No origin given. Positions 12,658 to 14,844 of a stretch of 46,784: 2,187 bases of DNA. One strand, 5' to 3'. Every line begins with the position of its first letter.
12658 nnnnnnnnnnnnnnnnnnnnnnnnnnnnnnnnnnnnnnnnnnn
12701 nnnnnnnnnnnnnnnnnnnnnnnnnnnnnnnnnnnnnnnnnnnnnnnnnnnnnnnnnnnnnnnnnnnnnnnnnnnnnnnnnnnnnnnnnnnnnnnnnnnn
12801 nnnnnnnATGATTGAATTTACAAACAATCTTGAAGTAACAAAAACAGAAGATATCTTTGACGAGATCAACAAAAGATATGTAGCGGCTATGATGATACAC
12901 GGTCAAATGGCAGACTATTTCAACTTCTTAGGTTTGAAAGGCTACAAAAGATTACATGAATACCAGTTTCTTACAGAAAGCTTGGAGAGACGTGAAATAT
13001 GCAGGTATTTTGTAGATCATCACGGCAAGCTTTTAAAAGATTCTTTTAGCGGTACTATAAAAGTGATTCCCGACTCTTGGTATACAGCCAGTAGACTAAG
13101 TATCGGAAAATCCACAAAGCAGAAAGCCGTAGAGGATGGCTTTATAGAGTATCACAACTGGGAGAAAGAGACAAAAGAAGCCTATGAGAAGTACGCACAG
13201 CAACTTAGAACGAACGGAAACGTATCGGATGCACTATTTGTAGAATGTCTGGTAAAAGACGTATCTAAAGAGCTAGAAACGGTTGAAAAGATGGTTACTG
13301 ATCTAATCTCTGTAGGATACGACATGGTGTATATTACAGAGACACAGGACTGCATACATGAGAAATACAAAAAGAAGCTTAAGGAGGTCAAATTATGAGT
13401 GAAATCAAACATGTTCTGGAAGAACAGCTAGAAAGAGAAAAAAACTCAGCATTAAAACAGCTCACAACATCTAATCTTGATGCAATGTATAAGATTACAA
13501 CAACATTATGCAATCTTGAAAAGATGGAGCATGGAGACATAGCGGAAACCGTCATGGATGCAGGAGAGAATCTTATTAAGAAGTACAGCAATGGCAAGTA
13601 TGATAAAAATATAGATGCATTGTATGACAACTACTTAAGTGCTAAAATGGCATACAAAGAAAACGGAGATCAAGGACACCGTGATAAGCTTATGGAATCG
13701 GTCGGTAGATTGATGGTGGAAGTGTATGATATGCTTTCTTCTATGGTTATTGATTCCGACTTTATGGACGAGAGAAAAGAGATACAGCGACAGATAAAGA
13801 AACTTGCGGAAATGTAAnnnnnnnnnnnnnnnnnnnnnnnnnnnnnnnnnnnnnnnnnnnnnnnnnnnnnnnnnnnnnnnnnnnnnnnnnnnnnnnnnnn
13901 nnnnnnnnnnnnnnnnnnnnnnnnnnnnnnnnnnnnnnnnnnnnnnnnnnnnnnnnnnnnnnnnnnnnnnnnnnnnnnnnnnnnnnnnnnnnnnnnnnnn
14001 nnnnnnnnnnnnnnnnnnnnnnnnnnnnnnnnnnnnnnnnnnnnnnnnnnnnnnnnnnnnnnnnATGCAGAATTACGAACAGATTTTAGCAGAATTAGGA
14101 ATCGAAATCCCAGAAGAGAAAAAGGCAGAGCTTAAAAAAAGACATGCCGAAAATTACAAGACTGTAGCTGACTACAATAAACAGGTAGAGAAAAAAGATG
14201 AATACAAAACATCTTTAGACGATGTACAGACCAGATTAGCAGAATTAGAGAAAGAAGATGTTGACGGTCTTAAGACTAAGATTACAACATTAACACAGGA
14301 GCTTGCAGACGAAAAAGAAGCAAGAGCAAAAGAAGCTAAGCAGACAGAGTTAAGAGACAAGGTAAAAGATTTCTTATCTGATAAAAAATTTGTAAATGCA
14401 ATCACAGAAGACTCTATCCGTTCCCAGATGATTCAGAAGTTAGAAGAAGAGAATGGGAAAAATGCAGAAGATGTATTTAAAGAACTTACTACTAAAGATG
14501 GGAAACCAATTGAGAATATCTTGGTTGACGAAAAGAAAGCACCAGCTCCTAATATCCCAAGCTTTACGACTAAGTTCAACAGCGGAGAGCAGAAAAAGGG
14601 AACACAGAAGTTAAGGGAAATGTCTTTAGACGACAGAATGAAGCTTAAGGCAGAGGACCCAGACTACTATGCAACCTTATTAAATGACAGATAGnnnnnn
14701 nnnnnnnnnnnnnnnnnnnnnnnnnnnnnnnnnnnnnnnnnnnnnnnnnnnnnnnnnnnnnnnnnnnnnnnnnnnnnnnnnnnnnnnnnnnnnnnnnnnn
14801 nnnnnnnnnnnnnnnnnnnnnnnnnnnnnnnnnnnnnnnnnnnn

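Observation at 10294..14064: A 3.7-kb self-contained accessory cassette splits the head-morphogenesis module: duplicated promoter repeat, tRNA, and six proteins of unrecognisable function (top candidate for a novel system)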

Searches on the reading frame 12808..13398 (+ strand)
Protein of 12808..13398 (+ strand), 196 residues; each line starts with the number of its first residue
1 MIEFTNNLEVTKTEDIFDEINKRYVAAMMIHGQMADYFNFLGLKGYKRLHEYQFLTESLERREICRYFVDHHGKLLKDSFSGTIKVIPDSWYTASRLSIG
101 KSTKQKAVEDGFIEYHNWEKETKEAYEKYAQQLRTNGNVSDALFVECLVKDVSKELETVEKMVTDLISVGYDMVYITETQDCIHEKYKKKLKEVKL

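Call 6: search_protein_families(library=pfam, proteins=[window:12808-13398:+], max_evalue=1)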
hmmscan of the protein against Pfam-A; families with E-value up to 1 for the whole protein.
window:12808-13398:+ (196 aa): 2 families
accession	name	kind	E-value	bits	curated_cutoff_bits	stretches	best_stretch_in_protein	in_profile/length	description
PF12110.13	Nup96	-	0.021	14.3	25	1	119-169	215-265/295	Nuclear protein 96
PF10158.14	LOH1CR12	-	0.11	13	24.7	1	105-165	58-119/131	Tumour suppressor protein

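Call 7: search_protein_families(library=phrogs, proteins=[window:12808-13398:+], max_evalue=0.1)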
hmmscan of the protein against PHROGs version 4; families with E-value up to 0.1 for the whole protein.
window:12808-13398:+ (196 aa): 2 families
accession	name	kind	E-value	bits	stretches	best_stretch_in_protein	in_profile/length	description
phrog_17879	-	unknown function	9.9e-07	29.6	1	25-189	23-170/175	-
phrog_30721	-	unknown function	0.0065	17.4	1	24-124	9-108/162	-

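Call 17: search_protein_families(library=ncbifam, proteins=[window:12808-13398:+], max_evalue=1)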
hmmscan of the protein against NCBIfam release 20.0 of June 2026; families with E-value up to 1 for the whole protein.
window:12808-13398:+ (196 aa): 0 families

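Call 18: search_protein_families(library=padloc, proteins=[window:12808-13398:+], max_evalue=0.1)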
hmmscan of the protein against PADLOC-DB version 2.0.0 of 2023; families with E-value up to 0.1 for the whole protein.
window:12808-13398:+ (196 aa): 0 families

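Call 41: search_solved_structures(query=A2, max_evalue=10, show_alignments=3)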
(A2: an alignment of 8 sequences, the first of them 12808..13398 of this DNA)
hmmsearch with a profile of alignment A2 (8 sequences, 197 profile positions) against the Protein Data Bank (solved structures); distinct sequences matched with E-value up to 10: 7.
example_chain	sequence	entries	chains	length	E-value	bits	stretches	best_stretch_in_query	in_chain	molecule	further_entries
5ls9_A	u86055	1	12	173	0.05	16.4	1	12-75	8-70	Ferritin, putative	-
8rkp_A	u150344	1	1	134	0.066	16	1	22-82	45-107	Cytochrome c prime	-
5b3i_A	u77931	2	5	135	0.067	15.9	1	22-82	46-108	Cytochrome c prime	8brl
3kx9_A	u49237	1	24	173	0.095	15.5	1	12-70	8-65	Ferritin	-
1s3q_A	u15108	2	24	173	0.1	15.3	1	12-70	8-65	ferritin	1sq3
5v5k_A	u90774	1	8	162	0.16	14.7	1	12-64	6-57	Ferritin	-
5mww_A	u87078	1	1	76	0.23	14.2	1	16-51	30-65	RNA polymerase sigma factor SigA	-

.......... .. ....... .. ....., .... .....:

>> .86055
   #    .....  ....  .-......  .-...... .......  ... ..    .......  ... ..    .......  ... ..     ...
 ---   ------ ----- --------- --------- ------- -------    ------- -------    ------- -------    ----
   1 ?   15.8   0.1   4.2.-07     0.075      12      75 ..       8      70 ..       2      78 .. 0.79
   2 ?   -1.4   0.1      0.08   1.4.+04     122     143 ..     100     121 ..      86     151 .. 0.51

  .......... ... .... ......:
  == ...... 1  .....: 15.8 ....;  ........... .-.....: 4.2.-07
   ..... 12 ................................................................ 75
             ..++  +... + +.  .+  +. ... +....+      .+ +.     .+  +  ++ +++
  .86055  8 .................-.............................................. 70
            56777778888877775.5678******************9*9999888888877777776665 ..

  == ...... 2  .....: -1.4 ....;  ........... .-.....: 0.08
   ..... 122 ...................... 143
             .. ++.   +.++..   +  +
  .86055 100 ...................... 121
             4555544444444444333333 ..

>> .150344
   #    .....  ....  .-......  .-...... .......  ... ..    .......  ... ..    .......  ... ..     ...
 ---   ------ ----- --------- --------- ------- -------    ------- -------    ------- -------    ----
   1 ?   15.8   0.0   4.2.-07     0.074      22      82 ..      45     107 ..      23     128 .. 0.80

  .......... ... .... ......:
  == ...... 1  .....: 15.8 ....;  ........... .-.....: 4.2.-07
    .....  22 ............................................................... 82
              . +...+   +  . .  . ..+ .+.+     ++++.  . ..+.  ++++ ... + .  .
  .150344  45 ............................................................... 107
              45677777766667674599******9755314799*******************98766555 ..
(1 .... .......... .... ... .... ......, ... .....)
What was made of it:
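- Closest known: Classical prokaryotic ferritin. Same: A profile search gives weak hits at the matching helices (call 41).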

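Call 64: find_homologous_proteins(query=window:12808-13398:+, max_evalue=0.001)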
Query window:12808-13398:+ (196 aa): 359 proteins with E <= 0.001 among 405 candidates; the best 120 are listed.
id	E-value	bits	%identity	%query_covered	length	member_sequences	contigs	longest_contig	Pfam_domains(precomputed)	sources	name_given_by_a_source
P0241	7.7e-119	412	95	94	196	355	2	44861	-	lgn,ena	-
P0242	2.5e-103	362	83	100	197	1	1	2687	-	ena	-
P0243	1.5e-96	340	78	100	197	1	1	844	-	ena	-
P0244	1.6e-94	333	72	99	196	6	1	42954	-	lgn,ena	-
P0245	5.9e-89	315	68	100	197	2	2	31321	-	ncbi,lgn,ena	-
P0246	7.0e-89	315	69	100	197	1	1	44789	-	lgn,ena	-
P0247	7.5e-89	314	68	100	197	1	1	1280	-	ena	-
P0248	1.2e-88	314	68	100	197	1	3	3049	-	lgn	-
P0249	1.8e-88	313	68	100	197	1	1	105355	-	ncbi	-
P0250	1.8e-88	313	68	100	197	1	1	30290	-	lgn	-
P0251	2.1e-88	313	68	100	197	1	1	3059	-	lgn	-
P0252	3.1e-88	312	68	100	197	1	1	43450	-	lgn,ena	-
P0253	3.9e-88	312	68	100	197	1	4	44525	-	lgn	-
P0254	4.1e-88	312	68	100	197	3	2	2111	-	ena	-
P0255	5.8e-88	312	68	100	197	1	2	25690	-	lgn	-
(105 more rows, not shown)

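Call 74: predict_structure(alignment_id=A8)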
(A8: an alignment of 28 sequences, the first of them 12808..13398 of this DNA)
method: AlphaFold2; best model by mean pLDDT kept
length: 196 residues; sequences in the alignment: 28
mean_pLDDT: 84.2   pTM: 0.83
mean pLDDT of the five models: 84.2, 83.7, 83.0, 79.6, 67.4
residues with pLDDT >= 90: 85; 70-90: 84; 50-70: 22; < 50: 5
segments of 3 or more residues with pLDDT < 50: none
pLDDT, mean of each block of 10 residues (from residue 1): 82 96 94 90 82 90 95 92 82 74 80 88 96 97 97 87 74 54 66 57
secondary structure, 60 per line:
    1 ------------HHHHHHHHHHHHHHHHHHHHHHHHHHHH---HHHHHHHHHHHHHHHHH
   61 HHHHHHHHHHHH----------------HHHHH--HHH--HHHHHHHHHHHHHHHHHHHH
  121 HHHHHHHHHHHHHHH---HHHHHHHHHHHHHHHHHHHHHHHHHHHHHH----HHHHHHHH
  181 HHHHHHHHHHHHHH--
elements in order: H13-40 H44-72 H89-93 H101-135 H139-168 H173-194
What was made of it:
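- On Ferritin (Ftn/Bfr class), for pE: AF2 pLDDT 84, pTM 0.83; helices 13-40, 44-72, 101-135, 139-168 and 173-194 (call 74).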

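Call 77: fold_search(model_id=the predicted structure, library=pdb)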
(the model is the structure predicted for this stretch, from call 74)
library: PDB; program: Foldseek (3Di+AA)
matches with E <= 10: 941; with E <= 0.001: 6
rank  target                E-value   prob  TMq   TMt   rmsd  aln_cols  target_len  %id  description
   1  3kx9_A                4.3e-04  1.00  0.67  0.79   5.4       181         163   14  Engineering a closed form of the Archaeoglobus fulgidus ferritin by site directed mutagenesis (released 2010-12-15)
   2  2x17_0                4.5e-04  1.00  0.66  0.75   5.3       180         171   16  The X-ray structure of Ferritin from Pyrococcus furiosus loaded with Ag(I) (released 2010-04-21)
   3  1s3q_J                5.2e-04  1.00  0.68  0.80   4.2       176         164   15  Crystal structures of a novel open pore ferritin from the hyperthermophilic Archaeon Archaeoglobus fulgidus (released 2005-04-12)
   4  3kx9_D                5.5e-04  1.00  0.67  0.79   5.4       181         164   14  Engineering a closed form of the Archaeoglobus fulgidus ferritin by site directed mutagenesis (released 2010-12-15)
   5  3qz3_A                6.4e-04  1.00  0.68  0.79   5.0       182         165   16  The crystal structure of ferritin from Vibrio cholerae O1 biovar El Tor str. N16961 (released 2011-03-23)
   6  2x17_M                7.5e-04  1.00  0.66  0.75   5.3       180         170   16  The X-ray structure of Ferritin from Pyrococcus furiosus loaded with Ag(I) (released 2010-04-21)
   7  2jd6_0                1.1e-03  1.00  0.66  0.76   3.7       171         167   18  Crystal Structure of the as isolated Ferritin from the Hyperthermophilic Archaeal Anaerobe Pyrococcus furiosus (released 2007-02-27)
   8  7ohf                  1.2e-03  1.00  0.67  0.76   5.3       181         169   16  Cryo-EM structure of pyrococcus furiosus apoferritin in nanofluidic channels (released 2021-08-11)
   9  2x17_1                1.2e-03  1.00  0.67  0.75   5.3       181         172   16  The X-ray structure of Ferritin from Pyrococcus furiosus loaded with Ag(I) (released 2010-04-21)
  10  1s3q_A                1.4e-03  1.00  0.67  0.79   3.6       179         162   14  Crystal structures of a novel open pore ferritin from the hyperthermophilic Archaeon Archaeoglobus fulgidus (released 2005-04-12)
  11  9bye                  1.4e-03  1.00  0.66  0.78   4.7       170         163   16  Nanoparticle Crystal Structure of a Thermostabilized Mutant E.coli Ferritin ECFTNA (released 2025-11-26)
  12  5ls9_F                1.8e-03  1.00  0.67  0.78   5.3       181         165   14  Humanized Archaeal ferritin (released 2016-11-30)
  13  4ztt_E                2.0e-03  1.00  0.66  0.78   4.8       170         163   15  Crystal structures of ferritin mutants reveal diferric-peroxo intermediates (released 2016-06-15)
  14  1s3q_G                2.0e-03  1.00  0.67  0.80   4.0       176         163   14  Crystal structures of a novel open pore ferritin from the hyperthermophilic Archaeon Archaeoglobus fulgidus (released 2005-04-12)
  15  3qz3_C                2.1e-03  1.00  0.66  0.78   4.6       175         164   15  The crystal structure of ferritin from Vibrio cholerae O1 biovar El Tor str. N16961 (released 2011-03-23)
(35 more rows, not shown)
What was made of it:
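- On Ferritin (Ftn/Bfr class), for pE: Foldseek's top 50 hits are all ferritins, TM 0.75-0.82 normalised to the target (call 77).
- Closest known: Classical prokaryotic ferritin. Same: All 50 top PDB hits are ferritins (calls 74, 77).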

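Call 85: fold_search(model_id=the predicted structure, library=viral)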
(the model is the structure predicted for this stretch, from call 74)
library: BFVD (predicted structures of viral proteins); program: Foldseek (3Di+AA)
matches with E <= 10: 277; with E <= 0.001: 2
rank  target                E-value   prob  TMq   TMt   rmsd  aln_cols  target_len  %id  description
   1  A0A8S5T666            5.3e-07  1.00  0.74  0.85   2.3       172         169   28  Neutrophil-activating protein, four-helix bundle, metal transport [Siphoviridae sp. ctxMM9]
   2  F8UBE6                3.4e-06  1.00  0.64  0.71   5.8       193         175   20  (no name in the UniProt tables at hand)
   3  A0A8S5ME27            1.3e-03  1.00  0.69  0.65  15.7       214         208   14  DNA-binding stress response protein [Siphoviridae sp. ctYh54]
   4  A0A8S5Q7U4            2.7e-03  1.00  0.64  0.72   5.6       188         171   15  Ferritin heavy chain [Siphoviridae sp. ctrzs15]
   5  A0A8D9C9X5            5.4e-03  1.00  0.68  0.79   5.1       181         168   14  Putative bacterial non-heme ferritin [uncultured marine phage]
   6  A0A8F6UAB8            1.2e-02  1.00  0.55  0.66   5.1       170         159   16  Ferritin-like diiron domain-containing protein [Rhinella marina erythrocytic-like virus]
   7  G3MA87                8.7e-02  0.98  0.41  0.35   7.2       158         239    9  Gp346 [Bacillus phage G]
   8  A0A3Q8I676            1.6e-01  1.00  0.55  0.70   5.7       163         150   17  (no name in the UniProt tables at hand)
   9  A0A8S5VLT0            1.8e-01  1.00  0.55  0.69   9.1       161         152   10  (no name in the UniProt tables at hand)
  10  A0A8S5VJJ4            2.0e-01  1.00  0.66  0.75   3.9       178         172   11  (no name in the UniProt tables at hand)
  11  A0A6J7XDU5            2.0e-01  0.99  0.53  0.33  10.8       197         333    9  Prohead protease [uncultured Caudovirales phage]
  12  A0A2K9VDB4            2.8e-01  0.90  0.38  0.45   9.0       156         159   10  DNA-binding ferritin-like protein [Lactobacillus phage Semele]
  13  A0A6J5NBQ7            2.9e-01  0.99  0.50  0.49   8.5       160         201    9  Dps DNA-binding ferritin-like protein (Oxidative damage protectant) [uncultured Caudovirales phage]
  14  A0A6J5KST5            2.9e-01  0.99  0.53  0.55   4.3       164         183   10  Dps DNA-binding ferritin-like protein (Oxidative damage protectant) [uncultured Caudovirales phage]
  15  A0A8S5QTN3            2.9e-01  0.54  0.32  0.39   9.1       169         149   12  DNA binding protein [CrAss-like virus sp. ctDAq1]
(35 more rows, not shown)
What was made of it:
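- Ferritin fold: TM 0.75-0.82 to ferritins (call 77), and phage Dps/ferritin-like neighbours in BFVD (call 85).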

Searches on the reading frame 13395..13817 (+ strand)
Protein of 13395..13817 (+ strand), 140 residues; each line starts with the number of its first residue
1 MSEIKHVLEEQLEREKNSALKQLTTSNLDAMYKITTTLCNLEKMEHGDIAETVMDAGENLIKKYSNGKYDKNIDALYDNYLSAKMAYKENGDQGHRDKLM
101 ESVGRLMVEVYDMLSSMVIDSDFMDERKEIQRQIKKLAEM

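Call 6: search_protein_families(library=pfam, proteins=[window:13395-13817:+], max_evalue=1)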
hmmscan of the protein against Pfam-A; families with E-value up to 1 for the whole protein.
window:13395-13817:+ (140 aa): 2 families
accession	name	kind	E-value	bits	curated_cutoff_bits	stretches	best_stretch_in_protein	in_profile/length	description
PF14013.11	MT0933_antitox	-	0.023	15.4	27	1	45-75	10-40/49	MT0933-like antitoxin protein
PF08389.18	Xpo1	-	0.46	11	22.7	1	2-56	54-108/147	Exportin 1-like protein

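Call 7: search_protein_families(library=phrogs, proteins=[window:13395-13817:+], max_evalue=0.1)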
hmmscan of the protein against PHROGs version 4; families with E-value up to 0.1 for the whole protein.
window:13395-13817:+ (140 aa): 2 families
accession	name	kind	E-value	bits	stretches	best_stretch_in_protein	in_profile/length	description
phrog_28802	-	unknown function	8.7e-11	43.4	2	73-140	122-189/190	-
phrog_10817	-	unknown function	0.037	14.8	0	28-92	14-77/138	-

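Call 17: search_protein_families(library=ncbifam, proteins=[window:13395-13817:+], max_evalue=1)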
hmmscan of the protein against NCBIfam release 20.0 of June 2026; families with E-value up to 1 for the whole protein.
window:13395-13817:+ (140 aa): 3 families
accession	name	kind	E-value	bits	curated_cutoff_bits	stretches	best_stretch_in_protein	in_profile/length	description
NF041621.1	MXAN_5187_C_dom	domain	0.019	15.3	30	1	70-103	3-36/70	MXAN_5187 C-terminal domain-containing protein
NF049995.1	A1S_2505_Nterm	subfamily_domain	0.17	12.2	45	1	7-61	51-104/109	A1S_2505 family phage non-structural protein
NF053562.1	Rkd3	equivalog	0.22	11.6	90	1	85-113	26-54/56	arcadin-3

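Call 18: search_protein_families(library=padloc, proteins=[window:13395-13817:+], max_evalue=0.1)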
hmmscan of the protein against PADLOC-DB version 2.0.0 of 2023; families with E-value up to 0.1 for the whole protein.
window:13395-13817:+ (140 aa): 0 families

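Call 43: search_solved_structures(query=A3, max_evalue=10, show_alignments=1)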
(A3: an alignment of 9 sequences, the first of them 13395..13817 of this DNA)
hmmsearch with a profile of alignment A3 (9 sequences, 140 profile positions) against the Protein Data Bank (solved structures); distinct sequences matched with E-value up to 10: 4.
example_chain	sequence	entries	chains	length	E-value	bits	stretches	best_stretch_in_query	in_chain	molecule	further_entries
5wwo_A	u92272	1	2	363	0.59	13.4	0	70-117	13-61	Essential nuclear protein 1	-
3bem_A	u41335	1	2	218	0.7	13.2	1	20-104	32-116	Putative NAD(P)H nitroreductase ydfN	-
4aw4_A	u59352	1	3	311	1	12.7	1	13-76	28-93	INTERNALIN B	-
4r6f_A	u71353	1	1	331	2.3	11.5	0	13-49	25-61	Leucine rich repeat DLRR_I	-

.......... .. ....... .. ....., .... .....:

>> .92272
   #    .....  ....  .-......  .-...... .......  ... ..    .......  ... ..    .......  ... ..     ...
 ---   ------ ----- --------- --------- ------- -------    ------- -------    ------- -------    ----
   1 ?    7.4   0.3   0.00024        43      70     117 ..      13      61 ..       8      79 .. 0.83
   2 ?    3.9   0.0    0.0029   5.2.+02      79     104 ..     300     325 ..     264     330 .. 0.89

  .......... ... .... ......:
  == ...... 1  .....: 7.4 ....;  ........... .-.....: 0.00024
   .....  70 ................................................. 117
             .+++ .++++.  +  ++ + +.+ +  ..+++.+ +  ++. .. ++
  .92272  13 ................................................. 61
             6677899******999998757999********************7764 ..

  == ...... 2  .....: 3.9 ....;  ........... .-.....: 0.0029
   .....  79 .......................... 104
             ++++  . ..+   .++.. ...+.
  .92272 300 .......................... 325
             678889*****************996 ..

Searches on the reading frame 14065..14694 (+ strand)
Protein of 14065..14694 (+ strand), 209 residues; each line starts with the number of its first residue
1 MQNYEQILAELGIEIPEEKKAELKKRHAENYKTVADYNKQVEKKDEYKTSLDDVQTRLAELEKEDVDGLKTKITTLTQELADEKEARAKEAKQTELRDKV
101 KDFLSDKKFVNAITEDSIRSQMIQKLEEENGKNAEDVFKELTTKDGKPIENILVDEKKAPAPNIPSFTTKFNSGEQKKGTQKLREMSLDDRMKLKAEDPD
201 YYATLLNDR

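Call 6: search_protein_families(library=pfam, proteins=[window:14065-14694:+], max_evalue=1)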
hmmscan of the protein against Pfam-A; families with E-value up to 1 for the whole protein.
window:14065-14694:+ (209 aa): 4 families
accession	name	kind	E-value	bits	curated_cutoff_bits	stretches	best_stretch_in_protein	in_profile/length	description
PF06810.17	Phage_scaffold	-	4.5e-13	50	35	1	5-148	3-148/170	Phage capsid assembly scaffolding protein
PF10459.15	Peptidase_S46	-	0.12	11.5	22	1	20-150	331-467/698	Peptidase S46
PF06018.20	CodY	-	0.16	11.9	29.5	1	11-76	48-112/177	CodY GAF-like domain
PF07739.18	TipAS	-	0.73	10.8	23.8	1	37-106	1-72/117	TipAS antibiotic-recognition domain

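Call 7: search_protein_families(library=phrogs, proteins=[window:14065-14694:+], max_evalue=0.1)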
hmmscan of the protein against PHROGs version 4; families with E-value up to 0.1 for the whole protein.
window:14065-14694:+ (209 aa): 2 families
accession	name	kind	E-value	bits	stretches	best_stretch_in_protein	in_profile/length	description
phrog_194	-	head and packaging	1.7e-13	52.1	1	1-205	19-219/335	head scaffolding protein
phrog_6709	-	unknown function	0.045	14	1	67-137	146-213/321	-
